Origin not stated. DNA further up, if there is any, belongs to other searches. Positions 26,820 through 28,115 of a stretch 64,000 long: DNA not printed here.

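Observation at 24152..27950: Split NtrC-like module: domain-minimal sigma-54 activator plus stand-alone receiver, co-oriented with PIG-L deacetylase and NrnA-like DHH phosphoesterase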

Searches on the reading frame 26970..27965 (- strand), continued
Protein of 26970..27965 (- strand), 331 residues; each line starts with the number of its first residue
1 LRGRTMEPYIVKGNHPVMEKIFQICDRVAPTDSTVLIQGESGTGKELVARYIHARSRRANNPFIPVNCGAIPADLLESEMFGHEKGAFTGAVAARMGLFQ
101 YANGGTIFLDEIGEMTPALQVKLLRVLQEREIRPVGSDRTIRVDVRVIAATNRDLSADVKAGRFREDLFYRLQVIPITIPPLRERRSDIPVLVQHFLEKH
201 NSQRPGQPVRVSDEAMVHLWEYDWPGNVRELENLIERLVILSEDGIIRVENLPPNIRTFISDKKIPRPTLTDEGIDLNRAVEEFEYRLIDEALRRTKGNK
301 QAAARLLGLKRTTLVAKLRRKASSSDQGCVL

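Call 62: find_encoding_contigs(protein=P0298, flank=4000, max_places=3)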
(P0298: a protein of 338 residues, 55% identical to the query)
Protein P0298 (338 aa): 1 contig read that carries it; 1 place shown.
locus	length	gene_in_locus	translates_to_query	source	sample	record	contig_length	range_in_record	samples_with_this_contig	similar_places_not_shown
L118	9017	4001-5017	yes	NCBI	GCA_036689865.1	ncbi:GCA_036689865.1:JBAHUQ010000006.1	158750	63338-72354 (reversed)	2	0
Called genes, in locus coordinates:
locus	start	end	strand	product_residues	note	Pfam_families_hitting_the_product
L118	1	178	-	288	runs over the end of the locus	PF00494:SQS_PSY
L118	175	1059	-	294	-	PF00494:SQS_PSY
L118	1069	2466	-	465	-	PF00990:GGDEF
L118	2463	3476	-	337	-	PF17827:PrmC_N, PF03602:Cons_hypoth95 (weak), PF05175:MTS, PF06325:PrmA (weak), PF13649:Methyltransf_25 (weak), PF13847:Methyltransf_31 (weak)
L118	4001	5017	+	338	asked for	PF00158:Sigma54_activat, PF14532:Sigma54_activ_2, PF00004:AAA (weak), PF07728:AAA_5 (weak), PF25601:AAA_lid_14, PF02954:HTH_8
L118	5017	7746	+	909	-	PF13424:TPR_12 (faint), PF13432:TPR_16 (faint), PF28559:TPR_SusR (faint), PF13174:TPR_6 (faint), PF13428:TPR_14 (faint), PF00515:TPR_1 (weak), PF07719:TPR_2 (weak), PF13181:TPR_8 (weak), +2 more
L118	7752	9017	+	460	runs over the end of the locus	PF00158:Sigma54_activat, PF14532:Sigma54_activ_2, PF00004:AAA (faint), PF07728:AAA_5, PF25601:AAA_lid_14, PF02954:HTH_8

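Call 78: search_protein_families(library=ncbifam, proteins=[L082:13926-14411:+, L082:14408-14926:+], max_evalue=0.01)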
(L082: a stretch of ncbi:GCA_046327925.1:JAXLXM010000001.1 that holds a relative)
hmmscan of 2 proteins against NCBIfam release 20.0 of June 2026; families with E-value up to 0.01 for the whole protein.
L082:13926-14411:+ (161 aa): 13 families
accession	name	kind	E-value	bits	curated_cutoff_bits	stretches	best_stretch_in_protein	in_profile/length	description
TIGR04177.1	exosort_XrtH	exception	7e-16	58.6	86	1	19-156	10-151/158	exosortase H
NF046081.1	exosort_XrtX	exception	1.7e-15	57.3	170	1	22-160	20-162/168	exosortase X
TIGR04178.1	exo_archaeo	signature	2.8e-14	53.2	23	1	72-156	2-93/97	exosortase/archaeosortase family protein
TIGR04144.1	archaeo_VPXXXP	exception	3.4e-14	53.1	150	1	64-158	55-151/156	archaeosortase B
NF046083.1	exosort_XrtY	exception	6.9e-11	42.3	160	1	62-149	73-160/168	exosortase Y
TIGR04128.1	exoso_Fjoh_1448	exception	1e-09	38.8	90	1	68-160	80-172/174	exosortase family protein XrtF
TIGR04124.1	archaeo_artE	exception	1.8e-09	37.8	95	1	51-157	43-148/153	archaeosortase family protein ArtE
TIGR04300.1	exosort_XrtM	exception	1e-07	32.5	125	1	68-148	52-132/150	exosortase family protein XrtM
NF033505.2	paceosortase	exception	1.6e-07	31.6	80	1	62-151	49-139/167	pacearchaeosortase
TIGR03110.1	exosort_Gpos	exception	9.7e-07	28.9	102.75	1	68-151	85-170/187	exosortase family protein XrtG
TIGR04125.1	exosort_PGF_TRM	exception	9.7e-05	21.9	75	1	69-123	142-196/271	archaeosortase A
TIGR04175.1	archaeo_artD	exception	0.00012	22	125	1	57-151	41-134/150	archaeosortase D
TIGR03763.1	cyanoexo_CrtA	exception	0.0063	16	150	1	35-148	129-247/260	cyanoexosortase A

L082:14408-14926:+ (172 aa): 0 families

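Call 79: search_protein_families(library=pfam, proteins=[L082:13926-14411:+, L082:14408-14926:+], max_evalue=0.01)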
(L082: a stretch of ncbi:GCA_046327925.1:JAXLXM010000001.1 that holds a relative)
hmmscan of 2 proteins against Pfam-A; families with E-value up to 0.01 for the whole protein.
L082:13926-14411:+ (161 aa): 1 family
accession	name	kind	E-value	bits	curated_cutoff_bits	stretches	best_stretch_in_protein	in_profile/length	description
PF09721.15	Exosortase_EpsH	-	1.6e-09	38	25.7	1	16-156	106-252/254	Transmembrane exosortase (Exosortase_EpsH)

L082:14408-14926:+ (172 aa): 0 families
